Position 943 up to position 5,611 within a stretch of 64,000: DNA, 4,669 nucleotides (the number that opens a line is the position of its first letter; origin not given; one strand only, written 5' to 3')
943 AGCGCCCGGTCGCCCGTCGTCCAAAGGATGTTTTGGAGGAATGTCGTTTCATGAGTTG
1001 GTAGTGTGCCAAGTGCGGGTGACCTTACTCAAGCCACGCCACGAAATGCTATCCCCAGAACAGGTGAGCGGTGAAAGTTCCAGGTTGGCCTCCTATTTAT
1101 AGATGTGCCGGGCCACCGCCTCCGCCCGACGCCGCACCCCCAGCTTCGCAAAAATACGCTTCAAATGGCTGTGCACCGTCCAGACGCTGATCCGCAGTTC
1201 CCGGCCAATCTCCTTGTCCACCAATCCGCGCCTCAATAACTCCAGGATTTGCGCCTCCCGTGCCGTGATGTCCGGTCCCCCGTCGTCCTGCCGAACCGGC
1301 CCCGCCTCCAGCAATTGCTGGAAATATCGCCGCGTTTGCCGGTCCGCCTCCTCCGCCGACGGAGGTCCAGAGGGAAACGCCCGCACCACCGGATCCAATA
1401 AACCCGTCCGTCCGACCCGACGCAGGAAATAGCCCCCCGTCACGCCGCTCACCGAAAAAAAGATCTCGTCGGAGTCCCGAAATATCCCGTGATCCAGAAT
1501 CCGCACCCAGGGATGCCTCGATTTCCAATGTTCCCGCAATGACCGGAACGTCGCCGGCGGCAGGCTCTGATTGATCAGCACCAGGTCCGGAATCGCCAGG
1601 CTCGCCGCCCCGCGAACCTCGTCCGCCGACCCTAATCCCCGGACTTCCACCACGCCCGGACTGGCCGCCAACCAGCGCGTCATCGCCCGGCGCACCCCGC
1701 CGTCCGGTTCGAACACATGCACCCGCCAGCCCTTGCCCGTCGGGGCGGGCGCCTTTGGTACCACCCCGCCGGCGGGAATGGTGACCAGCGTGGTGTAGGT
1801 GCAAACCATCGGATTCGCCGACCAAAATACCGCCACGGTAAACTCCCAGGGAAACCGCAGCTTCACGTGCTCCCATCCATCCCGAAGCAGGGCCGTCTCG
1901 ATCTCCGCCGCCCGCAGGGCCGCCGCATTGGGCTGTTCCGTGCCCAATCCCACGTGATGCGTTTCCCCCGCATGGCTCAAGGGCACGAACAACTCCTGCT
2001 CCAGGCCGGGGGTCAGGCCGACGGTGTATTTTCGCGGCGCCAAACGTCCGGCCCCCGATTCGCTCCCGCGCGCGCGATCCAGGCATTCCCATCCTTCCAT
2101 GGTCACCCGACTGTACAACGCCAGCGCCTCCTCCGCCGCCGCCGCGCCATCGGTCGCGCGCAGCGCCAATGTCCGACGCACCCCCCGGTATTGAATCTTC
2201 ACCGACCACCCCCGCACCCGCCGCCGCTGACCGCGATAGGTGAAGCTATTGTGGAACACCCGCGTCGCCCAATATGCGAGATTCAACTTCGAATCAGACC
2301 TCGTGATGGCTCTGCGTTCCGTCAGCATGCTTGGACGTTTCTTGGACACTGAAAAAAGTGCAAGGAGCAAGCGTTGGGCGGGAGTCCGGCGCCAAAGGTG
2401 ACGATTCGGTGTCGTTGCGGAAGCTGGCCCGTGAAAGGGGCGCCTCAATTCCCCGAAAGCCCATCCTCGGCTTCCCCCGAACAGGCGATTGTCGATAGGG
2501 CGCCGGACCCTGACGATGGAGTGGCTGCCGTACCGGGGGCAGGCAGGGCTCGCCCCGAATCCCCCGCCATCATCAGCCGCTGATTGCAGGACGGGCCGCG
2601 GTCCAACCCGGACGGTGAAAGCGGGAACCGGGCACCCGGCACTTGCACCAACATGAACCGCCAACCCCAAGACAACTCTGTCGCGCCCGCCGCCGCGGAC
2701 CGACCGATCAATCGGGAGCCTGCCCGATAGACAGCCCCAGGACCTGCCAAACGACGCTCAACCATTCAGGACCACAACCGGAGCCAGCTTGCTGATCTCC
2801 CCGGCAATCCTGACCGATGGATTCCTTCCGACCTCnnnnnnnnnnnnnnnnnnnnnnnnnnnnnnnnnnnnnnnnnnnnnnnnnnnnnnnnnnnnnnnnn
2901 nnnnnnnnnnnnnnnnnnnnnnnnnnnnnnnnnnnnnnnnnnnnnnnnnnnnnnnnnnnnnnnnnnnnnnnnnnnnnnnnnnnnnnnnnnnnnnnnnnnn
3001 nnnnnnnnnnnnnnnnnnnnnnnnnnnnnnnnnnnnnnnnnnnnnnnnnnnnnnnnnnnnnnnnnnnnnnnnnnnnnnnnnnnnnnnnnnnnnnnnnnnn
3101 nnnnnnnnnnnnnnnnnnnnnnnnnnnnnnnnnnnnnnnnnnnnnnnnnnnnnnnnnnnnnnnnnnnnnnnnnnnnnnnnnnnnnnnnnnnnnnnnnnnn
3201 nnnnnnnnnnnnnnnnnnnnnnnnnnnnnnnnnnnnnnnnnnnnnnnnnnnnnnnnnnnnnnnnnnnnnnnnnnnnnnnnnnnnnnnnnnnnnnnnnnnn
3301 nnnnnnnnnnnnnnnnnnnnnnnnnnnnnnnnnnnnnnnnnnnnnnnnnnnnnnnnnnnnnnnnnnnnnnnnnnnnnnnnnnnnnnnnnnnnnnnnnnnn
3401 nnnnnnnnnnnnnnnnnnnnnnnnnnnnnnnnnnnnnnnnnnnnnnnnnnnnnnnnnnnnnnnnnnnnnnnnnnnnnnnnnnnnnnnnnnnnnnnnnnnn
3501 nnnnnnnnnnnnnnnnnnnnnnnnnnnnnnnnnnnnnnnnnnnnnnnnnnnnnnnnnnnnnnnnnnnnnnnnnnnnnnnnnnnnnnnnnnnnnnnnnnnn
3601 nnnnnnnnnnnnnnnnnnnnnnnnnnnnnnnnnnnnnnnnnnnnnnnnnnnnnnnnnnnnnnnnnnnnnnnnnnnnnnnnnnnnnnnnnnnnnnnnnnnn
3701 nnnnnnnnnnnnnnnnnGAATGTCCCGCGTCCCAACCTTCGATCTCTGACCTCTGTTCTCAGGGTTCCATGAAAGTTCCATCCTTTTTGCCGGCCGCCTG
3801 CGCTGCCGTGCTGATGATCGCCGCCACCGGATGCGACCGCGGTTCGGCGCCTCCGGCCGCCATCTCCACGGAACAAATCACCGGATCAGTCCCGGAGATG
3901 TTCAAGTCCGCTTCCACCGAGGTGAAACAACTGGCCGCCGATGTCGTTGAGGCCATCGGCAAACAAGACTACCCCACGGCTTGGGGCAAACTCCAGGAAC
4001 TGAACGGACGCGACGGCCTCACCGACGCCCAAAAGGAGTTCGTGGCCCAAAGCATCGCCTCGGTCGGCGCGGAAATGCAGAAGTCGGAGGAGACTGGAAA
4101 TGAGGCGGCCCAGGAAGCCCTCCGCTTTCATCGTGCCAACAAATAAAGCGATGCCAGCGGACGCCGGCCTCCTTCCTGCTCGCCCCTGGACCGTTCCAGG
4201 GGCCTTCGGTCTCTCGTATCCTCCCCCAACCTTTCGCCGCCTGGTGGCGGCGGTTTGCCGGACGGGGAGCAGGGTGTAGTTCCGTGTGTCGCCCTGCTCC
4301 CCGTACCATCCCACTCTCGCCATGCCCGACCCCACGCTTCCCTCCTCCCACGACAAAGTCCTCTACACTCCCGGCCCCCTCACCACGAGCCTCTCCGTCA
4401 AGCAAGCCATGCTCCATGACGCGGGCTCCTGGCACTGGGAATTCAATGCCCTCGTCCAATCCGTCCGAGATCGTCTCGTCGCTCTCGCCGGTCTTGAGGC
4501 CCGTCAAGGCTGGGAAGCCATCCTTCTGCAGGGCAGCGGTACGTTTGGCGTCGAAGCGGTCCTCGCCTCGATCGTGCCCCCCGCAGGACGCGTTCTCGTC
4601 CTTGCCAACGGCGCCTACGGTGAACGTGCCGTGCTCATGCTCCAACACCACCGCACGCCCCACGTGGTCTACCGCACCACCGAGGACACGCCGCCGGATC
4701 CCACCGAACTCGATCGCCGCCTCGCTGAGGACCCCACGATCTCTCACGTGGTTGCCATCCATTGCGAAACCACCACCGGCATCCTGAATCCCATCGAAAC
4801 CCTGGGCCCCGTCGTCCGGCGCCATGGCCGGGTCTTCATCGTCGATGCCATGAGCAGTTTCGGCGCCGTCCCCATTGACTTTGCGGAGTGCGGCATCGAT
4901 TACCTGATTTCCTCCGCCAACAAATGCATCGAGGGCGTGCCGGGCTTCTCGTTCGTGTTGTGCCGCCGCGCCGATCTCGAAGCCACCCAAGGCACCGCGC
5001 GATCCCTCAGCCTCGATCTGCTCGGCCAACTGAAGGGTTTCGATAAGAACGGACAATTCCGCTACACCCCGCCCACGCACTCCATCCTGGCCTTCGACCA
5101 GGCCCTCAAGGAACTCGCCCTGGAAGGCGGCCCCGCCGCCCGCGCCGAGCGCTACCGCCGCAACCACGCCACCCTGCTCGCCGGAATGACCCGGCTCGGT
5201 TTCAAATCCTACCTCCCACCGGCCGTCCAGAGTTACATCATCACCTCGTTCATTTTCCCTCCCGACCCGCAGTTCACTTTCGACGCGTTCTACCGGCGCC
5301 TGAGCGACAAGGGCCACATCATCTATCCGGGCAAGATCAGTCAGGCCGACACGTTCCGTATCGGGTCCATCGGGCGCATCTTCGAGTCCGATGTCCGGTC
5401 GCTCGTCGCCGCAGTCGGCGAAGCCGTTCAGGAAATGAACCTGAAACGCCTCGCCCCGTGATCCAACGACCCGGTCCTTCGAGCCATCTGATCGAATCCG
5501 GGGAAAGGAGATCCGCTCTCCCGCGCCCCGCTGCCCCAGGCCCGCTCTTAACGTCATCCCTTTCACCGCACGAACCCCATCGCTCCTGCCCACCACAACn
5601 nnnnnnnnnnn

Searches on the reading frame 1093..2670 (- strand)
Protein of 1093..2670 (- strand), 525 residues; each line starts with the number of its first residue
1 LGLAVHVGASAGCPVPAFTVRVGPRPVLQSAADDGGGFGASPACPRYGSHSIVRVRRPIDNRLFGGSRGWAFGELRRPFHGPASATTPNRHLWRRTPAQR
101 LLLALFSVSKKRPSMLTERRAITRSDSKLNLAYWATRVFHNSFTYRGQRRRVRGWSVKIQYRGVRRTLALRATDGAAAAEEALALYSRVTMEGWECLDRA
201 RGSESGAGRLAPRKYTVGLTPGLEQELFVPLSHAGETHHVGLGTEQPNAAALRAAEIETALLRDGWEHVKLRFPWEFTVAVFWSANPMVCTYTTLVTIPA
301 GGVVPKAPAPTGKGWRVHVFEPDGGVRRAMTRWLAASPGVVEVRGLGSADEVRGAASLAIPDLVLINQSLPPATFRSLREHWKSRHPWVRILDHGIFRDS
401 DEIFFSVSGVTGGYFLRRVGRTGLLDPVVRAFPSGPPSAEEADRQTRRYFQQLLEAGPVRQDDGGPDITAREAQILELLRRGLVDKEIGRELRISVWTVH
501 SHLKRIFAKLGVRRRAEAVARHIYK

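Call 6: search_protein_families(library=pfam, proteins=[window:1093-2670:-], max_evalue=0.01)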
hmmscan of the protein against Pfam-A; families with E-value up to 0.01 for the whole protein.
window:1093-2670:- (525 aa): 2 families
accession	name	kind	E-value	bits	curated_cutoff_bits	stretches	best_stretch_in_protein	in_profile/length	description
PF00196.25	GerE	-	2.5e-13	49.8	23.5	1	469-519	4-54/57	Bacterial regulatory proteins, luxR family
PF04545.22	Sigma70_r4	-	0.003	17.5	24.1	1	469-510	6-48/50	Sigma-70, region 4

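Call 8: search_protein_families(library=ncbifam, proteins=[window:1093-2670:-], max_evalue=0.001)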
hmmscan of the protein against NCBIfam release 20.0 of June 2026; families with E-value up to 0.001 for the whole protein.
window:1093-2670:- (525 aa): 18 families
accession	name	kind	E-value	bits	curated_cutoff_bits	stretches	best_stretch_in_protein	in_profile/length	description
TIGR03020.2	EpsA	equivalog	4.1e-14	52.8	170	1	457-522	180-245/247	XrtB/PEP-CTERM-associated transcriptional regulator EpsA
NF047785.1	respo_reg_MadR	equivalog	3.5e-13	49.4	300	1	346-519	32-200/209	MadR family response regulator transcription factor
NF052445.1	RespRegMctR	equivalog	1.4e-09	37.7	300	1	354-519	41-196/205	two-component system response regulator MctR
NF007505.1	PRK10100.1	equivalog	4.5e-09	36.3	250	1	466-520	143-197/204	biofilm master transcriptional regulator CsgD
NF007935.0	PRK10651.1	equivalog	5.3e-09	35.6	250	1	454-519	142-207/216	two-component system response regulator NarL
NF003420.0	PRK04841.1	equivalog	4.3e-07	28.3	537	1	468-520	839-891/903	HTH-type transcriptional regulator MalT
NF052366.1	photon_PedR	equivalog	5.2e-07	29.7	120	1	468-519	3-54/74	photosynthetic electron transport-dependent transcriptional regulator PedR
NF041232.1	BagY_FevT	exception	1.3e-06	27.6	700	1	468-521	297-350/367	LuxR family transcriptional regulator BagY/FevT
NF011896.0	PRK15369.1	equivalog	1.4e-06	28.1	242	1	461-518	143-200/211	two component system response regulator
NF041830.1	RR_TF_ErdR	exception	3.2e-06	27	390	1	466-518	149-201/213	response regulator transcription factor ErdR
NF007708.0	PRK10403.1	equivalog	6.1e-06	25.8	343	1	402-519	94-205/215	nitrate/nitrite response regulator protein NarP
TIGR02937.1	sigma70-ECF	superfamily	1.5e-05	24.7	42.9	1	468-510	118-161/165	sigma-70 family RNA polymerase sigma factor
TIGR03541.1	reg_near_HchA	equivalog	2.3e-05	24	215.6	1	467-523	171-227/232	PA1136 family autoinducer-binding transcriptional regulator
NF007685.0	PRK10360.1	equivalog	3.7e-05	23.6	258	1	468-521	138-191/196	response regulator transcription factor UhpA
NF038181.1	reg_ATPase_IniR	equivalog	6.4e-05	21.5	750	1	465-518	764-817/827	isoniazid response ATPase/transcriptional regulator IniR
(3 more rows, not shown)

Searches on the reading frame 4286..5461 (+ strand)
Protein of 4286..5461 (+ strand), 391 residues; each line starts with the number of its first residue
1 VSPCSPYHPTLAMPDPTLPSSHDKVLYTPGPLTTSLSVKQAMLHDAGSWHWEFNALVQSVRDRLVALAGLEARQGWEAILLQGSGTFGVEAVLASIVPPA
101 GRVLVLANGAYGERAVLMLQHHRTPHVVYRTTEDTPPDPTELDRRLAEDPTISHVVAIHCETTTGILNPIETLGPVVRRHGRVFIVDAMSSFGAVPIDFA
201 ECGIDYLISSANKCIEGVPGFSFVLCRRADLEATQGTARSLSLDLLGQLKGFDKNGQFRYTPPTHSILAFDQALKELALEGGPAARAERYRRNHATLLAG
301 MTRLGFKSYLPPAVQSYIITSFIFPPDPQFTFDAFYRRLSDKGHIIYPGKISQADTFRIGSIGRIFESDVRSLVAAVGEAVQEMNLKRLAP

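Call 6: search_protein_families(library=pfam, proteins=[window:4286-5461:+], max_evalue=0.01)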
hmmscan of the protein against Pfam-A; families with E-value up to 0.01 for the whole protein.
window:4286-5461:+ (391 aa): 1 family
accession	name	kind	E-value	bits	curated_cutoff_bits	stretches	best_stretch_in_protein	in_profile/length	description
PF00266.25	Aminotran_5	-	2.7e-19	69.8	21.5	1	48-318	36-310/371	Aminotransferase class-V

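Call 8: search_protein_families(library=ncbifam, proteins=[window:4286-5461:+], max_evalue=0.001)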
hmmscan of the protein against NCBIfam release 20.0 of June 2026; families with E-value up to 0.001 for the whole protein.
window:4286-5461:+ (391 aa): 18 families
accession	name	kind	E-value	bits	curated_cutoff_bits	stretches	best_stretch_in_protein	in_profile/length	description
NF010006.0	PRK13479.1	equivalog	3.2e-149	497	296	1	21-387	3-367/369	2-aminoethylphosphonate--pyruvate transaminase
TIGR02326.1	transamin_PhnW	equivalog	1.4e-143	478.4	400.8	1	23-383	3-362/363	2-aminoethylphosphonate--pyruvate transaminase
TIGR03301.1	PhnW-AepZ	equivalog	4.1e-135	450.7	360.8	1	25-380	1-354/355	2-aminoethylphosphonate aminotransferase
NF046070.1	PyrdoxPyrvTramin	equivalog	3e-35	121.7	600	1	26-309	8-290/369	pyridoxamine--pyruvate transaminase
NF045640.1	AspGlyoxATaseBhcA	equivalog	1.3e-19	70.4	650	1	26-386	7-369/395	L-aspartate--glyoxylate aminotransferase BhcA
TIGR03402.1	FeS_nifS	equivalog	3.5e-08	32.6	530.75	1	154-214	139-199/379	cysteine desulfurase NifS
TIGR01364.1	serC_1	equivalog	8.3e-08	31.5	443.6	1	52-297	42-271/358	phosphoserine transaminase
TIGR02006.1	IscS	equivalog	2.3e-07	30.2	643.2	1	138-220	131-210/402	IscS subfamily cysteine desulfurase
NF010611.0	PRK14012.1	equivalog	2.4e-07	30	548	1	139-214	136-209/406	IscS subfamily cysteine desulfurase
TIGR01977.1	am_tr_V_EF2568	hypoth_equivalog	2.9e-07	29.9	377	1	132-224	120-210/376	cysteine desulfurase family protein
TIGR04343.1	egtE_PLP_lyase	equivalog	4.1e-07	29.1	400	1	65-226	64-215/370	ergothioneine biosynthesis PLP-dependent enzyme EgtE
NF003764.0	PRK05355.1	equivalog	8.5e-07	28.2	253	1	52-297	45-271/357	3-phosphoserine/phosphohydroxythreonine transaminase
TIGR01979.1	sufS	subfamily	2.1e-06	26.9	475.1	1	140-232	150-239/403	SufS family cysteine desulfurase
TIGR03403.1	nifS_epsilon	equivalog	2.6e-06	26.5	587.7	1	155-214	144-203/382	NifS family cysteine desulfurase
NF002806.0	PRK02948.1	subfamily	3.2e-06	26.4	304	1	142-214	131-201/381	IscS subfamily cysteine desulfurase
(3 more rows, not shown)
